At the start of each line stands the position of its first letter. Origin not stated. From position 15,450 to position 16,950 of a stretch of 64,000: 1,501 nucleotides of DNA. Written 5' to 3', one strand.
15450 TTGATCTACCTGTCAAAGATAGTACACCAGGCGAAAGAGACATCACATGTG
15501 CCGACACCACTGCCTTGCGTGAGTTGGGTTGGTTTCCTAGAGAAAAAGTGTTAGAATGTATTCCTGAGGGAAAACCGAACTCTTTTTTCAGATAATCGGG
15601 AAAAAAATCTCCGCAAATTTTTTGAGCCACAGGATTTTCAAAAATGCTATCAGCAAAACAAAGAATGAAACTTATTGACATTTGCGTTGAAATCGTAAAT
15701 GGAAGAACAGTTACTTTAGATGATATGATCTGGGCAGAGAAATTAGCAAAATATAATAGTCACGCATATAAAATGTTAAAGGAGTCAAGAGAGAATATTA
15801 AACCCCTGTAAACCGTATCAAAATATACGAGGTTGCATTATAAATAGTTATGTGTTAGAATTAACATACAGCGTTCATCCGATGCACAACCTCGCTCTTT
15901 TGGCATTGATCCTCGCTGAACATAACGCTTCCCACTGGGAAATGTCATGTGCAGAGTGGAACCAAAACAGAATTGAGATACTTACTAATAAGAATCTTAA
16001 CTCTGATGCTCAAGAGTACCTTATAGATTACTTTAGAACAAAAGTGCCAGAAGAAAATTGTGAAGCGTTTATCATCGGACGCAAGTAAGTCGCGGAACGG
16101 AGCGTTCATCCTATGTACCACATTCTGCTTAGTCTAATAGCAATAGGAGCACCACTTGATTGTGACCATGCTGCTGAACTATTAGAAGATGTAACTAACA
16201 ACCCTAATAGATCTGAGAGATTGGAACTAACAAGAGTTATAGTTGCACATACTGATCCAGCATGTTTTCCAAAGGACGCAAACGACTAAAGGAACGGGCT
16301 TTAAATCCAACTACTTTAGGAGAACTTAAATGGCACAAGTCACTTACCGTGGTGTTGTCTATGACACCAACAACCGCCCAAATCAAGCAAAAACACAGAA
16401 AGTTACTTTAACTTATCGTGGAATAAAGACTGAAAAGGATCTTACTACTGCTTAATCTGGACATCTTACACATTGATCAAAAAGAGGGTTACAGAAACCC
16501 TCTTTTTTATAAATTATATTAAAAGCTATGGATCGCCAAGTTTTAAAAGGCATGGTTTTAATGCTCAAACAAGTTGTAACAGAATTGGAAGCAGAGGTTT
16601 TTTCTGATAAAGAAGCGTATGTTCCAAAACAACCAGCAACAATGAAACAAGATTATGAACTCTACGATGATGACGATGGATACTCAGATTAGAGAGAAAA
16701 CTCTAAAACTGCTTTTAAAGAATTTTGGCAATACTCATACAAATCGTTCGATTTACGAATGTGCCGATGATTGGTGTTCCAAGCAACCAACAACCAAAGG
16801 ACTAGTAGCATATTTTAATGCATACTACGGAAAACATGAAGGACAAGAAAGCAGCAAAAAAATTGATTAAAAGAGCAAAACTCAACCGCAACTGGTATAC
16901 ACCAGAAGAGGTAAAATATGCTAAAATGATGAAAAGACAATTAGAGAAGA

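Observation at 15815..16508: Tandem glutamine-II-like riboswitches that each enclose a whole protein-coding ORF, controlling a DUF4278 peptide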

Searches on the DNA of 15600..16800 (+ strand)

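Call 4: search_rna_families(source=window, start=15780, end=16540, threshold=evalue, max_evalue=10, show_alignments=6)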
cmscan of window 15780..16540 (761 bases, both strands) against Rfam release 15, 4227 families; matches with E-value up to 10: 6.
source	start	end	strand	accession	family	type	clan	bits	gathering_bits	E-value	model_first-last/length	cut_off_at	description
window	16393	16522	-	RF01873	PISRT1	Gene; lncRNA;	-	22.6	70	1.7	1-107/107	no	Polled intersex syndrome regulated transcript 1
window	15917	15951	-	RF03346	mir-881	Gene; miRNA;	-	18.2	70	1.8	1-78/78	no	mir-881 microRNA precursor family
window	16479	16518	-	RF01743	leu-phe_leader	Cis-reg; leader;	-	17.9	70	3.3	1-162/162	no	leu/phe leader RNA from Lactococcus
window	16468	16518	+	RF02907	patAB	Cis-reg; leader;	-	17.1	92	9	1-57/57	no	patAB leader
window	16314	16328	-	RF00390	TYMV_upPK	Cis-reg;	-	14.7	38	5.2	1-23/23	no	turnip yellow mosaic virus upstream pseudo-knot (TYMV_upPK)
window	16406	16506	+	RF00082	SraG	Gene; sRNA;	-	14.6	50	9.4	1-177/177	no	SraG RNA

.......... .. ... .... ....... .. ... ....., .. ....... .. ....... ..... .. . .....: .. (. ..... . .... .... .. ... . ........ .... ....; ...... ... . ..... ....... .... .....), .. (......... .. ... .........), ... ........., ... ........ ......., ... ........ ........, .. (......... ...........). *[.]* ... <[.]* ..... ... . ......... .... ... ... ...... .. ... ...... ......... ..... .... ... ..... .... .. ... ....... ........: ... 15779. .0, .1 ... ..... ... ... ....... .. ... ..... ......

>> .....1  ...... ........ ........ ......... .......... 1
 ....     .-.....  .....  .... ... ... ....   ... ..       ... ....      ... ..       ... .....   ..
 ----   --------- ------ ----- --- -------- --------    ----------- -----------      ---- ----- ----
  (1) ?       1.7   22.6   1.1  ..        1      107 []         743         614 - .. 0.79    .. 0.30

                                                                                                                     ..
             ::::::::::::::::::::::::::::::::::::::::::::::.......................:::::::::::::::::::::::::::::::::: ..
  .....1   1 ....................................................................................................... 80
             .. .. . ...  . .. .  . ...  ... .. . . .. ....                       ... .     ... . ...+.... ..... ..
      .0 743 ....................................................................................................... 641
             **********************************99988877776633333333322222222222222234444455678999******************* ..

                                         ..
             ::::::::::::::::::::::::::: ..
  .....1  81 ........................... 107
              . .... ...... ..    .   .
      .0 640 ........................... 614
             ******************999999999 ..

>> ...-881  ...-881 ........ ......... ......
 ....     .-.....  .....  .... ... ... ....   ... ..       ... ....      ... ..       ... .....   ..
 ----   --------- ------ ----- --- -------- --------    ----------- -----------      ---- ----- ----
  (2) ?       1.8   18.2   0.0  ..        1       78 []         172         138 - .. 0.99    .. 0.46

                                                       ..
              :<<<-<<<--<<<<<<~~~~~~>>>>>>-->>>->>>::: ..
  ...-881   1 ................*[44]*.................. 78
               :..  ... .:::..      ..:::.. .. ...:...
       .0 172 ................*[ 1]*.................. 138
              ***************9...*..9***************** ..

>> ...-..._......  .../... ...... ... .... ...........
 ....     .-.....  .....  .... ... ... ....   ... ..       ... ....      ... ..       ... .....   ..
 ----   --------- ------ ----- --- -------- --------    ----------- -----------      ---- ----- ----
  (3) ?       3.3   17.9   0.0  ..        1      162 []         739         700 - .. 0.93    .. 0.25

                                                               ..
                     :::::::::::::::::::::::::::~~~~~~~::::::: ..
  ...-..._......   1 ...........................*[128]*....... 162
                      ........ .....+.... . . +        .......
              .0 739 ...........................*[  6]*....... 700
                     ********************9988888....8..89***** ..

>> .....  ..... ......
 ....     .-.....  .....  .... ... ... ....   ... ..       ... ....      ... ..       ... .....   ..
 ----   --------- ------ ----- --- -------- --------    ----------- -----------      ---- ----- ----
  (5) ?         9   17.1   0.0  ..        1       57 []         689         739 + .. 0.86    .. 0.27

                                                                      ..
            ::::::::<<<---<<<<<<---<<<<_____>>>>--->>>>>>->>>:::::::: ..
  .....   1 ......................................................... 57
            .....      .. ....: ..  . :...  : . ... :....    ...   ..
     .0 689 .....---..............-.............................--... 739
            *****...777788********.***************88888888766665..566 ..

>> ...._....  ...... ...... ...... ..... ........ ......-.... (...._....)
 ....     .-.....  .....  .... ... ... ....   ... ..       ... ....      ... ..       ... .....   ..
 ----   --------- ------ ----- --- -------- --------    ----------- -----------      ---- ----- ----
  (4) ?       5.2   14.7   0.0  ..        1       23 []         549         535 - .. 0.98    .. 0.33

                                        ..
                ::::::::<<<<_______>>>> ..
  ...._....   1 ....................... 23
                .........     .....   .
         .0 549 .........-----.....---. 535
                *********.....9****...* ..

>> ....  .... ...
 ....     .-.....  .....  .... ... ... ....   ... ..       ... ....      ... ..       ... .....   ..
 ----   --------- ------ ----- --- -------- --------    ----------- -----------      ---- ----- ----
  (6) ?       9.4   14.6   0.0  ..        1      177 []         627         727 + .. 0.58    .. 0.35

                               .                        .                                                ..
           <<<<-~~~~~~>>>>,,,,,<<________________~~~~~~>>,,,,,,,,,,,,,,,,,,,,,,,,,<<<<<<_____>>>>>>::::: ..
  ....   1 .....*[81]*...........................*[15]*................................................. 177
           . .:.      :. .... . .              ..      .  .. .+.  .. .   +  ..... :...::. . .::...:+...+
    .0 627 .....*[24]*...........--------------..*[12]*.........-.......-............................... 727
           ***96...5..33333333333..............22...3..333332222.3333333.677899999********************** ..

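Call 5: search_dna_similar(query=window:15600-16800:+, collection=phages, mode=distant, max_rows=40)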
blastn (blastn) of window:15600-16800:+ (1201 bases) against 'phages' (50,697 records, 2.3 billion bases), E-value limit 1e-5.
Records with a match: 384; places in all: 396; records where one place covers at least 80% of the query: 0.
Best place of each record, by identity: >=99% 37; 95-99% 251; 90-95% 25; 80-90% 42; 60-80% 29.
By first word of the organism name: Synechococcus 287; Cyanophage 65; Prochlorococcus 22; Marine 10.
By host as written in the record: - 126; Synechococcus 107; Synechococcus sp. 30; Synechococcus sp. WH7803 27; Synechococcus sp. WH8102 20; Synechococcus sp. WH 7803 11; Synechococcus sp. MW02 7; Parasynechococcus marenigrum WH 8102 6; and 21 more.
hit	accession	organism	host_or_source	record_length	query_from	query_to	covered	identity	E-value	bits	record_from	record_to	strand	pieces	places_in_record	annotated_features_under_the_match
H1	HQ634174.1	Prochlorococcus phage MED4-213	Prochlorococcus MED4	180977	302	771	39%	81.3%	1e-120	439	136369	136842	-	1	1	hypothetical protein (x2)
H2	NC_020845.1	Prochlorococcus phage MED4-213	Prochlorococcus MED4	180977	302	771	39%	81.3%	1e-120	439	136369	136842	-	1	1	hypothetical protein (x2)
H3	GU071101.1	Prochlorococcus phage P-HM1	Prochlorococcus sp. MED4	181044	302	771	39%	81.0%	6e-119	434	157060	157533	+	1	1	hypothetical protein (x3)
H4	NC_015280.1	Prochlorococcus phage P-HM1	Prochlorococcus sp. MED4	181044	302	771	39%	81.0%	6e-119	434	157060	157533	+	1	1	hypothetical protein (x3)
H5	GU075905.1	Prochlorococcus phage P-HM2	Prochlorococcus sp. MED4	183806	302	771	39%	80.4%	4e-115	421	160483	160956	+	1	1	hypothetical protein (x3)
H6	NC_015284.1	Prochlorococcus phage P-HM2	Prochlorococcus sp. MED4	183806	302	771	39%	80.4%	4e-115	421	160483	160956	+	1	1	hypothetical protein (x3)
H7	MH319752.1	Marine virus AG-345-F15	single cell amplified by WGA-X; seawater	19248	242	794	33%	70.5%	4e-19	181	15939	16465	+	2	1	record has no annotation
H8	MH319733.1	Marine virus AG-345-E02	single cell amplified by WGA-X; seawater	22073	242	791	33%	70.0%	4e-19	171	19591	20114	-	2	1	record has no annotation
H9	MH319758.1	Marine virus AG-345-O18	single cell amplified by WGA-X; seawater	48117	211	756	31%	71.8%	7e-23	185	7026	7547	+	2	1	record has no annotation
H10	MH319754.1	Marine virus AG-345-L05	single cell amplified by WGA-X; seawater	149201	240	768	31%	71.4%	2e-16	183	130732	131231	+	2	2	record has no annotation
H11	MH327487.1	Marine virus AG-341-P01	single cell amplified by WGA-X; seawater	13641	211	756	31%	70.0%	3e-15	159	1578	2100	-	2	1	record has no annotation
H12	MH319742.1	Marine virus AG-345-E15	single cell amplified by WGA-X; seawater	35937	252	756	29%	73.1%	1e-19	196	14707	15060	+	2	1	record has no annotation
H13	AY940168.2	Prochlorococcus phage P-SSM4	Prochlorococcus sp. NATL2A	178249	333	757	22%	73.7%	1e-14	162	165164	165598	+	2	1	hypothetical protein (x3)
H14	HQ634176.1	Cyanophage P-RSM3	Prochlorococcus NATL2A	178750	333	757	22%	73.7%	1e-14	162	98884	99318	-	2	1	hypothetical protein (x2)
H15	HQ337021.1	Prochlorococcus phage P-SSM3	Prochlorococcus marinus NATL2A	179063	333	757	22%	73.7%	1e-14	162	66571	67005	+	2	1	hypothetical protein (x3)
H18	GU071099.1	Prochlorococcus phage P-RSM4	Prochlorococcus sp. MIT9303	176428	273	516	20%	77.6%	1e-45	191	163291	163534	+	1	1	hypothetical protein (x2)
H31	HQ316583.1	Synechococcus phage S-SSM4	Synechococcus sp. WH8018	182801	479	769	12%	84.6%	1e-13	151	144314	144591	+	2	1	hypothetical protein (x2)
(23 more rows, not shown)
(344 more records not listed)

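Call 6: get_annotated_region(hit=H3, flank=600)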
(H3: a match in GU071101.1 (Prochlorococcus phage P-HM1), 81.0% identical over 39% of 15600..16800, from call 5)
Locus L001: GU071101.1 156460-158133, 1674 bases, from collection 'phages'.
description: Prochlorococcus phage P-HM1, complete genome.
organism: Prochlorococcus phage P-HM1 (NCBI taxid 445700)
taxonomy: Viruses; Duplodnaviria; Heunggongvirae; Uroviricota; Caudoviricetes; Eurybiavirus; Eurybiavirus PHM2
host: Prochlorococcus sp. MED4; source: -; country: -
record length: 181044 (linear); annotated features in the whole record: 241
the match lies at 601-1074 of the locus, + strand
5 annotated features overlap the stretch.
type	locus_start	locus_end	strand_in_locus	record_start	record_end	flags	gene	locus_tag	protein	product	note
CDS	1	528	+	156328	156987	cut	purM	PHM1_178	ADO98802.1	phosphoribosylaminoimidazole synthetase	T4-LIKE GC: 171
CDS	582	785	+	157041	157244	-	-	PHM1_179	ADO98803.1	hypothetical protein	T4-LIKE GC: 429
CDS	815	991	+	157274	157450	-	-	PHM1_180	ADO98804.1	hypothetical protein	T4-LIKE GC: 541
CDS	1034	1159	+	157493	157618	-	-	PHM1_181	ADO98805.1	hypothetical protein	T4-LIKE GC: 542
CDS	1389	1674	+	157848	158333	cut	-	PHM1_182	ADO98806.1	NAD synthetase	T4-LIKE GC: 213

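Call 7: get_annotated_region(hit=H13, flank=600)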
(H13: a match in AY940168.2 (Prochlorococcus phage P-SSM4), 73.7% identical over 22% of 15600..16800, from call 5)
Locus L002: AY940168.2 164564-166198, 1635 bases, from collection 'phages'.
description: Prochlorococcus phage P-SSM4, complete genome.
organism: Prochlorococcus phage P-SSM4 (NCBI taxid 268747)
taxonomy: Viruses; Duplodnaviria; Heunggongvirae; Uroviricota; Caudoviricetes; Kyanoviridae; Ronodorvirus; Ronodorvirus ssm4
host: Prochlorococcus sp. NATL2A; source: -; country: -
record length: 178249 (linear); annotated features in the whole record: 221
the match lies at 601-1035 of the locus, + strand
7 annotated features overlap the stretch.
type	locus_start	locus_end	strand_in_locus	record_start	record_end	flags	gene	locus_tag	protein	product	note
CDS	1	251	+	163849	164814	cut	pstS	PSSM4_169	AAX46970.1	phosphate transporter subunit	T4-GC: 243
CDS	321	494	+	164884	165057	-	-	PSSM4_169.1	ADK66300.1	hypothetical protein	T4-GC: 428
CDS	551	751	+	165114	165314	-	-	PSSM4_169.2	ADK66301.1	hypothetical protein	T4-GC: 429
CDS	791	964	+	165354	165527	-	-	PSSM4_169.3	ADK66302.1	hypothetical protein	T4-GC: 430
CDS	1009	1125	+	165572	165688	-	-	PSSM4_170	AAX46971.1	hypothetical protein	T4-GC: 431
CDS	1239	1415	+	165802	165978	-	-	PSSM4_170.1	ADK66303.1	hypothetical protein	T4-GC: 432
CDS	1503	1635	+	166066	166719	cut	talC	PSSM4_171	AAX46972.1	transaldolase-like protein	T4-GC: 239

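Call 8: get_annotated_region(hit=H18, flank=800)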
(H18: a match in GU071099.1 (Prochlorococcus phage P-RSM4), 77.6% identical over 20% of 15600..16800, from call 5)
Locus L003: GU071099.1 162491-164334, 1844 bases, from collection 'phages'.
description: Prochlorococcus phage P-RSM4, complete genome.
organism: Prochlorococcus phage P-RSM4 (NCBI taxid 444862)
taxonomy: Viruses; Duplodnaviria; Heunggongvirae; Uroviricota; Caudoviricetes; Kyanoviridae; Thaumasvirus; Thaumasvirus stim4
host: Prochlorococcus sp. MIT9303; source: Red Sea; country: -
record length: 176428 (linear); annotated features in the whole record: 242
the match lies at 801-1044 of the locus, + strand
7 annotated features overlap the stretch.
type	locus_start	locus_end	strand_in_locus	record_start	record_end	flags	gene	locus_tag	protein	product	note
CDS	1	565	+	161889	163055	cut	nrdB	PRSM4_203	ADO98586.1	ribonucleotide reductase class Ia beta subunit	T4-LIKE GC: 204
CDS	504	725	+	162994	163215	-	-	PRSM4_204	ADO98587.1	hypothetical protein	T4-LIKE GC: 659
CDS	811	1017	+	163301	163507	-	-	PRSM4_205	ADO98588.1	hypothetical protein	T4-LIKE GC: 429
CDS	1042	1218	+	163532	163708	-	-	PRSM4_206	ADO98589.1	hypothetical protein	T4-LIKE GC: 430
CDS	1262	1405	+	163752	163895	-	-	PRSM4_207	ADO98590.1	hypothetical protein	T4-LIKE GC: 660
CDS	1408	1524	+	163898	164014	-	-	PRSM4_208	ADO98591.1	hypothetical protein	T4-LIKE GC: 661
CDS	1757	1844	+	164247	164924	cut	talC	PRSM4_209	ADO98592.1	transaldolase-like protein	T4-LIKE GC: 239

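Call 9: get_annotated_region(hit=H31, flank=800)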
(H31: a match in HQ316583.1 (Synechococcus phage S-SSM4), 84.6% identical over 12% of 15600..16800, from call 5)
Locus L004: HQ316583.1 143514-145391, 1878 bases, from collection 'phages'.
description: Cyanophage S-SSM4 genomic sequence.
organism: Synechococcus phage S-SSM4 (NCBI taxid 536466)
taxonomy: Viruses; Duplodnaviria; Heunggongvirae; Uroviricota; Caudoviricetes; Kyanoviridae; Greenvirus; Greenvirus ssm4
host: Synechococcus sp. WH8018; source: Atlantic: W Sargasso Sea; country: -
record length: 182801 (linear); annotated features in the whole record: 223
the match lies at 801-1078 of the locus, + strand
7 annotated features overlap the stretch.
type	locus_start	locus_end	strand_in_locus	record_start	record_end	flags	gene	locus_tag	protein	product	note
CDS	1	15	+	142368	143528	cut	-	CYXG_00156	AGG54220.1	ribonucleotide reductase subunit B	-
CDS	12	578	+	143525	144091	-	-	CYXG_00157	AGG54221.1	hypothetical protein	-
CDS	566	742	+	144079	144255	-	-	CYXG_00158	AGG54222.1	hypothetical protein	-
CDS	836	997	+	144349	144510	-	-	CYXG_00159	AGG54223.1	hypothetical protein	-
CDS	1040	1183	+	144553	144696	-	-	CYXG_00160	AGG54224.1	hypothetical protein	-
CDS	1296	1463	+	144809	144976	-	-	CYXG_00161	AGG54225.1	hypothetical protein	-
CDS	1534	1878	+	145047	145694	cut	-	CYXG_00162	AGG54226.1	transaldolase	-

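Call 11: search_rna_families(sources=[L001, L002, L003, L004], threshold=evalue, max_evalue=1, show_alignments=5)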
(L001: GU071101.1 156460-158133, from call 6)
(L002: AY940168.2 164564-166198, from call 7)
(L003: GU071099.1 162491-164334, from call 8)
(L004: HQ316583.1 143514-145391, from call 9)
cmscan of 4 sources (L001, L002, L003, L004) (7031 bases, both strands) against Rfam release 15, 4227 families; matches with E-value up to 1: 4.
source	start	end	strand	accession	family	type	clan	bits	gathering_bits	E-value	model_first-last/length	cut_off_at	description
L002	266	451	+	RF01745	manA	Cis-reg;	-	184.1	55.2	1.2e-50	1-192/192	no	manA RNA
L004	1401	1505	+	RF01772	rnk_pseudo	Cis-reg; leader;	-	33.4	55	0.0089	1-108/108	no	Pseudomonas rnk leader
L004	777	829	+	RF01704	Glutamine-II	Cis-reg; riboswitch;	-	28.9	33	0.00047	1-60/60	no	Glutamine-II riboswitch aptamer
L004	778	826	+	RF01739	Glutamine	Cis-reg; riboswitch;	-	26.7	35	0.017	1-53/53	no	Glutamine riboswitch aptamer (glnA leader)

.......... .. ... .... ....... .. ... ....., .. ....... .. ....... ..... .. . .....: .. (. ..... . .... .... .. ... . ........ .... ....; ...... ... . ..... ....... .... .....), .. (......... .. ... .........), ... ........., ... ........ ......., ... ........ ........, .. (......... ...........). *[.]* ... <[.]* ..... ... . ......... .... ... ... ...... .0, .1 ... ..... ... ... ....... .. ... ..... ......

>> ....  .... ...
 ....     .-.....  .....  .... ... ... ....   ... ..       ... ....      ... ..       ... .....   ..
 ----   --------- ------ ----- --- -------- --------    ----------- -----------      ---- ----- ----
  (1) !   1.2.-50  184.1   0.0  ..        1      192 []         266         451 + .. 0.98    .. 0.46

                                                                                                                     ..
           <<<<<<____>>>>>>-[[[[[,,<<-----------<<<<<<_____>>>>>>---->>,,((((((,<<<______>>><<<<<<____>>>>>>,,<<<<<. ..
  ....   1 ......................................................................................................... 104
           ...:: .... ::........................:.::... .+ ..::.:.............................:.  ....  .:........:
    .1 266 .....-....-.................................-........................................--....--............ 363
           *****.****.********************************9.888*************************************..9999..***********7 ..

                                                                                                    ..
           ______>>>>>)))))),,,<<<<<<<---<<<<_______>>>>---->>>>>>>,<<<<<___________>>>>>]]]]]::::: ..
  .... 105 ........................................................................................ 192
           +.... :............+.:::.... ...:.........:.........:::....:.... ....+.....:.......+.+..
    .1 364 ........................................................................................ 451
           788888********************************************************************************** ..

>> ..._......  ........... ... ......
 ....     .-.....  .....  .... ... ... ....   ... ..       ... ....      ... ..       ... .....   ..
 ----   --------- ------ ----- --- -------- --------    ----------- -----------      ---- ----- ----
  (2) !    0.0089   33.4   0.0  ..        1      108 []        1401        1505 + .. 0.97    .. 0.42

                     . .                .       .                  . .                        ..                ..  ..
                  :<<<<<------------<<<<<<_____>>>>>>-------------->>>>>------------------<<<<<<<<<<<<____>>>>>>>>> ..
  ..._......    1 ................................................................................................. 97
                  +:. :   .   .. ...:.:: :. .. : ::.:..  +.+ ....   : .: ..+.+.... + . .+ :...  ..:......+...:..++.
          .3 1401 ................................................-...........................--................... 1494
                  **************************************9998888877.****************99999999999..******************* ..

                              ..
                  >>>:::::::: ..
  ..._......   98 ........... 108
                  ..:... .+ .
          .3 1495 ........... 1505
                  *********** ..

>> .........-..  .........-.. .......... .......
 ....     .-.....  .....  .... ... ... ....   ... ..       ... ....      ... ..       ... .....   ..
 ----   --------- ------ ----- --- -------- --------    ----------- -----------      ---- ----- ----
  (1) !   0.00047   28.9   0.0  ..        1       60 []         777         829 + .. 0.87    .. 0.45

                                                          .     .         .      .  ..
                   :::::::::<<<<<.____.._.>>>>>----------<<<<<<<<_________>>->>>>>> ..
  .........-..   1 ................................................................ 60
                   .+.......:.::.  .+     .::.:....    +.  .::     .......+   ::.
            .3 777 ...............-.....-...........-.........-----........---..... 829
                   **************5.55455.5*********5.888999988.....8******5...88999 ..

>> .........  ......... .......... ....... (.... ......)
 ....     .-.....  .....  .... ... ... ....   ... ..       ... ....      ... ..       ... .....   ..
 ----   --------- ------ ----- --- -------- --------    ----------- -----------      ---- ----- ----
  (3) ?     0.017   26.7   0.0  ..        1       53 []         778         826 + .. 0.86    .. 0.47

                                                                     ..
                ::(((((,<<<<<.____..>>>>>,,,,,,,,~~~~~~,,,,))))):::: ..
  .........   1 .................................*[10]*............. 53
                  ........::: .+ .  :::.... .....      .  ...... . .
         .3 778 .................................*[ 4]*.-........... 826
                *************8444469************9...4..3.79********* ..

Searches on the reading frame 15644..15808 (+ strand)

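Call 19: search_protein_families(library=pfam, proteins=[window:15644-15808:+], max_evalue=1)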
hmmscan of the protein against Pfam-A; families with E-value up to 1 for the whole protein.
window:15644-15808:+ (55 aa): 0 families

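Call 20: search_protein_families(library=phrogs, proteins=[window:15644-15808:+], max_evalue=0.01)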
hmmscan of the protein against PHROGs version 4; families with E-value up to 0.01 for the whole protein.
window:15644-15808:+ (55 aa): 3 families
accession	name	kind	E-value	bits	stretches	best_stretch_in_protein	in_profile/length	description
phrog_507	-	unknown function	1.4e-14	55.3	1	1-51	1-51/104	-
phrog_19028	-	unknown function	9.7e-10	39.1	1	1-44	1-45/60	-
phrog_6677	-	unknown function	0.00014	23.2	1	28-52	1-25/77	-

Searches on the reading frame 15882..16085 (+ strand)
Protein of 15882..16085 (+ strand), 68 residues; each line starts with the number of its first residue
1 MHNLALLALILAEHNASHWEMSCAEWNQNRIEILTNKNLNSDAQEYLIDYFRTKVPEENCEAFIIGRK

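Call 19: search_protein_families(library=pfam, proteins=[window:15882-16085:+], max_evalue=1)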
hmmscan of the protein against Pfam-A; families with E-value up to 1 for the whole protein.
window:15882-16085:+ (68 aa): 0 families

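Call 20: search_protein_families(library=phrogs, proteins=[window:15882-16085:+], max_evalue=0.01)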
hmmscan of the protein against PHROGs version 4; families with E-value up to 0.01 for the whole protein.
window:15882-16085:+ (68 aa): 1 family
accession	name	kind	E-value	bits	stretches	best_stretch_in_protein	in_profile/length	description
phrog_6471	-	unknown function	2.4e-28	99.2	1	1-65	1-66/66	-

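Call 54: find_homologous_proteins(query=window:15882-16085:+, max_evalue=0.001)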
Query window:15882-16085:+ (68 aa): 124 proteins with E <= 0.001 among 124 candidates; the best 120 are listed.
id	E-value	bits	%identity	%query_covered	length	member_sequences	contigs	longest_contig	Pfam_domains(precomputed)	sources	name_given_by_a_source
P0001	1.6e-36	140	93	100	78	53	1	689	-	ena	-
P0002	2.7e-35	137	91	100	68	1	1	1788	-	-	-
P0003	8.5e-35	135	96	82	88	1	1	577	-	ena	-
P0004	2.4e-33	130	87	100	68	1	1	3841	-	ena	-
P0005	1.4e-32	128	85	100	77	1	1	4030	-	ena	-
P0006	3.8e-30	120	82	100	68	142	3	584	-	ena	-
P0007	6.9e-30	119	79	100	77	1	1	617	-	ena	-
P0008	8.0e-30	119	79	100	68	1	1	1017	-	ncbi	-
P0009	1.0e-29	119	85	100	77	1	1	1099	-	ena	-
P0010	1.7e-29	118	78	100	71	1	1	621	-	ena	-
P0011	2.1e-28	115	76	100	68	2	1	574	-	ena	-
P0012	2.2e-28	115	78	100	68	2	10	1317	-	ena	-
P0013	3.3e-28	114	76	100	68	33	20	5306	-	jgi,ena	-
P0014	4.1e-28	114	76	100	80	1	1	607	-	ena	-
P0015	4.3e-28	114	78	100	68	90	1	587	-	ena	-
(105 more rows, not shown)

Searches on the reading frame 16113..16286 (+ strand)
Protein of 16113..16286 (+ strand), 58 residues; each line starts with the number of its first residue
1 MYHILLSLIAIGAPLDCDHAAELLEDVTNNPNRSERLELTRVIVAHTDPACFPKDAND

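Call 19: search_protein_families(library=pfam, proteins=[window:16113-16286:+], max_evalue=1)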
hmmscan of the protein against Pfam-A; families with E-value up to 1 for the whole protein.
window:16113-16286:+ (58 aa): 0 families

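Call 20: search_protein_families(library=phrogs, proteins=[window:16113-16286:+], max_evalue=0.01)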
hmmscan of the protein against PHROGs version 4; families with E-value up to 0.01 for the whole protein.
window:16113-16286:+ (58 aa): 1 family
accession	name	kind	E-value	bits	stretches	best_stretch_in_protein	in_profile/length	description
phrog_504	-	unknown function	1.4e-07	32.1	1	9-58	4-53/53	-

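Call 55: find_homologous_proteins(query=window:16113-16286:+, max_evalue=0.001)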
Query window:16113-16286:+ (58 aa): 129 proteins with E <= 0.001 among 129 candidates; the best 120 are listed.
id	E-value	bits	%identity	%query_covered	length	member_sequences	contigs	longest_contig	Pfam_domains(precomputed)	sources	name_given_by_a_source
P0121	2.5e-29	117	96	98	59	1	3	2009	-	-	-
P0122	3.6e-29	116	93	100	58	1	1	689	-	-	-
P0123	3.7e-29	116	95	100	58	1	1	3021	-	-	-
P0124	5.1e-29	116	93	100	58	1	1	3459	-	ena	-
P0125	9.3e-29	115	95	98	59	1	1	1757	-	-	-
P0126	1.3e-28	114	95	98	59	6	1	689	-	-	-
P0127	1.3e-28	114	93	98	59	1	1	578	-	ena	-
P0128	1.5e-28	114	93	100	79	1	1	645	-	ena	-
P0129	3.5e-28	113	93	98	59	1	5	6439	-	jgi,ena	-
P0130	3.5e-28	113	91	98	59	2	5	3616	-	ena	-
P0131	4.9e-28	113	91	98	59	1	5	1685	-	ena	-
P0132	1.6e-27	111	91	100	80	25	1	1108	-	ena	-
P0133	1.9e-27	111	91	98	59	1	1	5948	-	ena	-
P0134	3.7e-27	110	86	100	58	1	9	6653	-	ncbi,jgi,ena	jgi:hypothetical protein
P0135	3.8e-27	110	88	98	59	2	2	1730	-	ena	-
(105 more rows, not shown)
